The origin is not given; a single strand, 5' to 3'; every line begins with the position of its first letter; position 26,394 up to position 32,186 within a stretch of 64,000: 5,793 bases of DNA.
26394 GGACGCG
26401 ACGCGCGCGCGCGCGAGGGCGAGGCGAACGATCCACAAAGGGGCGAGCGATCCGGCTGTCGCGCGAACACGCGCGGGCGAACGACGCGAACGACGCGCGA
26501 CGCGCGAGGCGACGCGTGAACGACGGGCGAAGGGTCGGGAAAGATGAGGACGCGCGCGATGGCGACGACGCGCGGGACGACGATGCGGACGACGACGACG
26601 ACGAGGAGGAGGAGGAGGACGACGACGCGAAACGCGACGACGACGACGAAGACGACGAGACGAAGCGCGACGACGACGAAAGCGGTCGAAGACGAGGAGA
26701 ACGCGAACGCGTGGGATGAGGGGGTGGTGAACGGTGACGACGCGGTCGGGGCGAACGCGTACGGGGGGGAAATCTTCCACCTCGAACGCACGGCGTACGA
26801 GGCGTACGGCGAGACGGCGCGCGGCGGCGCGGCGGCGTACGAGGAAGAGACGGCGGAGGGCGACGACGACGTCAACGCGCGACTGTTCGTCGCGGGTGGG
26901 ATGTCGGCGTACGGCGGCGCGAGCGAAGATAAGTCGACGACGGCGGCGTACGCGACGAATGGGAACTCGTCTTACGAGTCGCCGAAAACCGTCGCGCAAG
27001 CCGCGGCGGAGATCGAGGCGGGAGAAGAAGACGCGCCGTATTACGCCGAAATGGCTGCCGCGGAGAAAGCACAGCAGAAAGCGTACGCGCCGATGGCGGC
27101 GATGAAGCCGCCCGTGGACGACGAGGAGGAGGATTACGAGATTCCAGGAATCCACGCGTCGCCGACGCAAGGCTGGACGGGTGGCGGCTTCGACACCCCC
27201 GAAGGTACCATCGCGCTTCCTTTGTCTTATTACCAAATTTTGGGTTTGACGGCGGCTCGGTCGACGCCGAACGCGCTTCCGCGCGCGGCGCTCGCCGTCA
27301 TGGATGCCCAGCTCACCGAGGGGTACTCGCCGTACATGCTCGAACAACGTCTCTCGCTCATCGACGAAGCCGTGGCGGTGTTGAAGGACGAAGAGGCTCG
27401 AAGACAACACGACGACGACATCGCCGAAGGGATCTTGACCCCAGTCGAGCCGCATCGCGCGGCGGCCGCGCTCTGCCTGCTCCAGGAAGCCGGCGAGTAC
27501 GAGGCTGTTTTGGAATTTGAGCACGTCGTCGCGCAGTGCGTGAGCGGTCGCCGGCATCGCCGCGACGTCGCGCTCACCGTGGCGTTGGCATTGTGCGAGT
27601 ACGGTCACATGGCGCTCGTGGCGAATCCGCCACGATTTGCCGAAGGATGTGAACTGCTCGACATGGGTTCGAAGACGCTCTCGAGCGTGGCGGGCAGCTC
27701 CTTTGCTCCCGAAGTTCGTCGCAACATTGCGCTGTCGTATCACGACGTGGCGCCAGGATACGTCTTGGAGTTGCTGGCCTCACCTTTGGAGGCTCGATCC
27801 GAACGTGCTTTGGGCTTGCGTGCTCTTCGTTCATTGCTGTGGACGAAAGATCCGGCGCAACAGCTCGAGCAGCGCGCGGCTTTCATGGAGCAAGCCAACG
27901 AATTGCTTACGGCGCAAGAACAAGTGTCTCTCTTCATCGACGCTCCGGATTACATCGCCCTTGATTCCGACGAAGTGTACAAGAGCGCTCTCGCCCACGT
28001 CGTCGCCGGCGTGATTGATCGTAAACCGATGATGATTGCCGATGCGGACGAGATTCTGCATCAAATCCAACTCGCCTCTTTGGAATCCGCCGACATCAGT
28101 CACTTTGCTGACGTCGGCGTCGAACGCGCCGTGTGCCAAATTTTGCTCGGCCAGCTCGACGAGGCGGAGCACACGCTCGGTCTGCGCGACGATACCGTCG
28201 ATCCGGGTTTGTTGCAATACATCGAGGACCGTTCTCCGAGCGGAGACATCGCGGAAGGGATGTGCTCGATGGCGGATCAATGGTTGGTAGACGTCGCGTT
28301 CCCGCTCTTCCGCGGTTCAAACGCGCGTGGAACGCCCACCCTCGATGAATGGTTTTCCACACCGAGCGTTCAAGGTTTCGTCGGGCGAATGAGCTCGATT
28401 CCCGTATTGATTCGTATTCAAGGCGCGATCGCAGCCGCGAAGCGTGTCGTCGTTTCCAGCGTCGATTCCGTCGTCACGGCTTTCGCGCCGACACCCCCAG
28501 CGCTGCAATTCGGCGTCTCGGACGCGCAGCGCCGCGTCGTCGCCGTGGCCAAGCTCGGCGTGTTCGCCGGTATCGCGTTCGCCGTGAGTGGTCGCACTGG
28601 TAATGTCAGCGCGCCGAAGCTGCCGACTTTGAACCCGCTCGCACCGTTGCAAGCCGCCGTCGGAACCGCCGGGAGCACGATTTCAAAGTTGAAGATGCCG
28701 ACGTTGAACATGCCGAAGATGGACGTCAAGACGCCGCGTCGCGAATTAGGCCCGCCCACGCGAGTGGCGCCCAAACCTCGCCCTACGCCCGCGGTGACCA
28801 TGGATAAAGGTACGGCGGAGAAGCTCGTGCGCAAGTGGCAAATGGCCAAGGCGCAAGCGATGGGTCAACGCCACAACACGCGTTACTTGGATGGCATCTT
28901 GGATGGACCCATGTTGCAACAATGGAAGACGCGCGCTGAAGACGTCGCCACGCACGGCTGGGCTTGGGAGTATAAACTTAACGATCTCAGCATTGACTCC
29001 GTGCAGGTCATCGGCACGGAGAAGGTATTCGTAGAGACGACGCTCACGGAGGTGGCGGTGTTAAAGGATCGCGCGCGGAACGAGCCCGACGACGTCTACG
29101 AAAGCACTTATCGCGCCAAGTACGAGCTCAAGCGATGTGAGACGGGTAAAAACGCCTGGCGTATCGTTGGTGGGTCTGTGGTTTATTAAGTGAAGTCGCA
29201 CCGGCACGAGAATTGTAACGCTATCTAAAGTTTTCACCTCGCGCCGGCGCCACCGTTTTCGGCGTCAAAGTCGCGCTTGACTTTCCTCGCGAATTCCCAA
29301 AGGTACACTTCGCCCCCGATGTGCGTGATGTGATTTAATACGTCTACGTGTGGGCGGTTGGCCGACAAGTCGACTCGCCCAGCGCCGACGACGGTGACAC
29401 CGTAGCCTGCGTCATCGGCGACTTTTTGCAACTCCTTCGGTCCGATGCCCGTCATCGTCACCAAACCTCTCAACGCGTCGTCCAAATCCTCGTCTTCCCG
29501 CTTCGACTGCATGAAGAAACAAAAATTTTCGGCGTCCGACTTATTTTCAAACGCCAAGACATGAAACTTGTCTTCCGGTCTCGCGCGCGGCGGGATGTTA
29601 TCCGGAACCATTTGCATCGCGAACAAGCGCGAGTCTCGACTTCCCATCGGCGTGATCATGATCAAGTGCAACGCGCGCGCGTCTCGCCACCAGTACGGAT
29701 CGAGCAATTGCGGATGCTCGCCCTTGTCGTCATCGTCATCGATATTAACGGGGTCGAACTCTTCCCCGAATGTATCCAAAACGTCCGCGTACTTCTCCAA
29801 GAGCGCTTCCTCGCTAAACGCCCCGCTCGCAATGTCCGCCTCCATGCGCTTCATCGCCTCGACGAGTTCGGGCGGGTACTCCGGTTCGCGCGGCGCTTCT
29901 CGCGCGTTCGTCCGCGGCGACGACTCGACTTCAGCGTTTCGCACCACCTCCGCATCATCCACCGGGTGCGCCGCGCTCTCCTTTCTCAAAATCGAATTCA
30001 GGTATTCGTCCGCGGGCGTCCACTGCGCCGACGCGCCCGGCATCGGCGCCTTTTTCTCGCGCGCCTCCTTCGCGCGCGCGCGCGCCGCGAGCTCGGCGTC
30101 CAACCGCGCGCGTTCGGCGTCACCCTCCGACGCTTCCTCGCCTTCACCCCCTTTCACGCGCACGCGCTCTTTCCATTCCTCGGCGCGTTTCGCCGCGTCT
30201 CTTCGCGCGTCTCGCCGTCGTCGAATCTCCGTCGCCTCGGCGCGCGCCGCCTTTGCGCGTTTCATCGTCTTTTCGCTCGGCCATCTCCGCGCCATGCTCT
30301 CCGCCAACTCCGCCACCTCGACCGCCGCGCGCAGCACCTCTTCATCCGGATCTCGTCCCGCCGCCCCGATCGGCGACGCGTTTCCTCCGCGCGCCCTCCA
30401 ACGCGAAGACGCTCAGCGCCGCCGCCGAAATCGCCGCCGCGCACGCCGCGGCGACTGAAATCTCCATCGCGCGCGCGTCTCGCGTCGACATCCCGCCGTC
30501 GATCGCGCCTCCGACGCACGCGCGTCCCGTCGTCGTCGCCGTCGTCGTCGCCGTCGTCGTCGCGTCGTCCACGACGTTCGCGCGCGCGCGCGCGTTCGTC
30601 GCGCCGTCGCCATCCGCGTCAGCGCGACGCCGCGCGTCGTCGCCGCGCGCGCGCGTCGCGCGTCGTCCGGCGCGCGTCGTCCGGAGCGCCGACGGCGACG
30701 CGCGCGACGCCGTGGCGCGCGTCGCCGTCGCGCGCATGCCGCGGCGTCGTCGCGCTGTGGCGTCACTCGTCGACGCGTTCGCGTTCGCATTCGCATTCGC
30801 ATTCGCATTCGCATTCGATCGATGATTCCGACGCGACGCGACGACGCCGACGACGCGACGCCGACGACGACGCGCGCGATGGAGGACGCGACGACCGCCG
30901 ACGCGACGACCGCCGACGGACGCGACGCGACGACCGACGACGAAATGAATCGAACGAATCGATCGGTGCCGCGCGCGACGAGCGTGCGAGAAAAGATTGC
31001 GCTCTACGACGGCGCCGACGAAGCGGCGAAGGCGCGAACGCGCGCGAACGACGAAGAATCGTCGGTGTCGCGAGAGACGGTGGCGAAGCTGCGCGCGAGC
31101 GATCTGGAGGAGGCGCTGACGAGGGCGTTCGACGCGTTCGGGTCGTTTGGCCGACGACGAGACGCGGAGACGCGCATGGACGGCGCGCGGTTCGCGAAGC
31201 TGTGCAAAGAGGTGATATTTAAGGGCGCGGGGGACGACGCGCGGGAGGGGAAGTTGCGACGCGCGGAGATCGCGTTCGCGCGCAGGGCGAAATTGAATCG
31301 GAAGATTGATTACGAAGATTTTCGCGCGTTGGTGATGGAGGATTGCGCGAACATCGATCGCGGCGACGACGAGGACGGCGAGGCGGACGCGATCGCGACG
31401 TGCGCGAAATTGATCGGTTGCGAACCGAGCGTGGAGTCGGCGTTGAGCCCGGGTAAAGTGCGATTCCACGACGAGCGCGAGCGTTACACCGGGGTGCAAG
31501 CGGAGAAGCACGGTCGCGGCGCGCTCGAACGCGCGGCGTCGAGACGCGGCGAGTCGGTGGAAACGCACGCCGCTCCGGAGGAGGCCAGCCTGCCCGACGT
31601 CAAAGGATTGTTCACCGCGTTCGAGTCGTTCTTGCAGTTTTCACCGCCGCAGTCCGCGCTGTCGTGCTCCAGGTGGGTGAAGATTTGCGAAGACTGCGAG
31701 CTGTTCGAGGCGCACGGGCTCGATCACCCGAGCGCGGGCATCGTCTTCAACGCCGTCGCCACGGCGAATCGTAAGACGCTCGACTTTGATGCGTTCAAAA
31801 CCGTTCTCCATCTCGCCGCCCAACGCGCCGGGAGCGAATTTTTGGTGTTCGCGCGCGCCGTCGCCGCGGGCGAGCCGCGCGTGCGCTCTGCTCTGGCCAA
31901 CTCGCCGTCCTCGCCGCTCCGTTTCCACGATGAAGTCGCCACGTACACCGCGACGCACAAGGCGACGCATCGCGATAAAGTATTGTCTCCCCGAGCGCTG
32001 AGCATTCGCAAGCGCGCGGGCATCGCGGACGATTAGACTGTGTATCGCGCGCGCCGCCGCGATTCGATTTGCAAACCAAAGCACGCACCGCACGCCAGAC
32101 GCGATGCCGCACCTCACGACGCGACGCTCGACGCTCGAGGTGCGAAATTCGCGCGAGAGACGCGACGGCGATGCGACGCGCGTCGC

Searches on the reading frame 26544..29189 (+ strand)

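Call 26: search_protein_families(library=pfam, proteins=[window:26544-29189:+], max_evalue=0.1)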
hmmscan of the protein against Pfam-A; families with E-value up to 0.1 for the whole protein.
window:26544-29189:+ (881 aa): 3 families
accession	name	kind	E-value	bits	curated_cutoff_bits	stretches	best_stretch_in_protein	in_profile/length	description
PF23468.1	ARC6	-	7.5e-37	127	24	1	455-618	2-171/188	Plastid division regulator alpha solenoid domain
PF13355.12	ARC6-like_IMS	-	2e-31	109.4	22.8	1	758-874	1-116/117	ARC6-like, IMS domain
PF25515.1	Arm_PDR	-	3.2e-28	99.1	27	1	301-436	2-133/145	Plastid division regulator ARM repeat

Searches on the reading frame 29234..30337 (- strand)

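Call 87: search_protein_families(library=pfam, proteins=[window:29234-30337:-], max_evalue=0.001)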
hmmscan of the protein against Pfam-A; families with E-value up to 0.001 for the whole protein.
window:29234-30337:- (367 aa): 1 family
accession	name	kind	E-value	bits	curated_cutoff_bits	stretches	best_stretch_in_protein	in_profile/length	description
PF11360.13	DUF3110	-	0.00017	22.1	20.2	1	255-321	21-78/84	Protein of unknown function (DUF3110)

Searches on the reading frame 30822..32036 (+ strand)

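Call 87: search_protein_families(library=pfam, proteins=[window:30822-32036:+], max_evalue=0.001)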
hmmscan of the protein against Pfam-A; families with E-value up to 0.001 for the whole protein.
window:30822-32036:+ (404 aa): 1 family
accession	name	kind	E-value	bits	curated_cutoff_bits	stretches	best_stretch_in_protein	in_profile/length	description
PF05517.18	p25-alpha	-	5.8e-29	101.7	22.6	2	266-381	3-124/153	p25-alpha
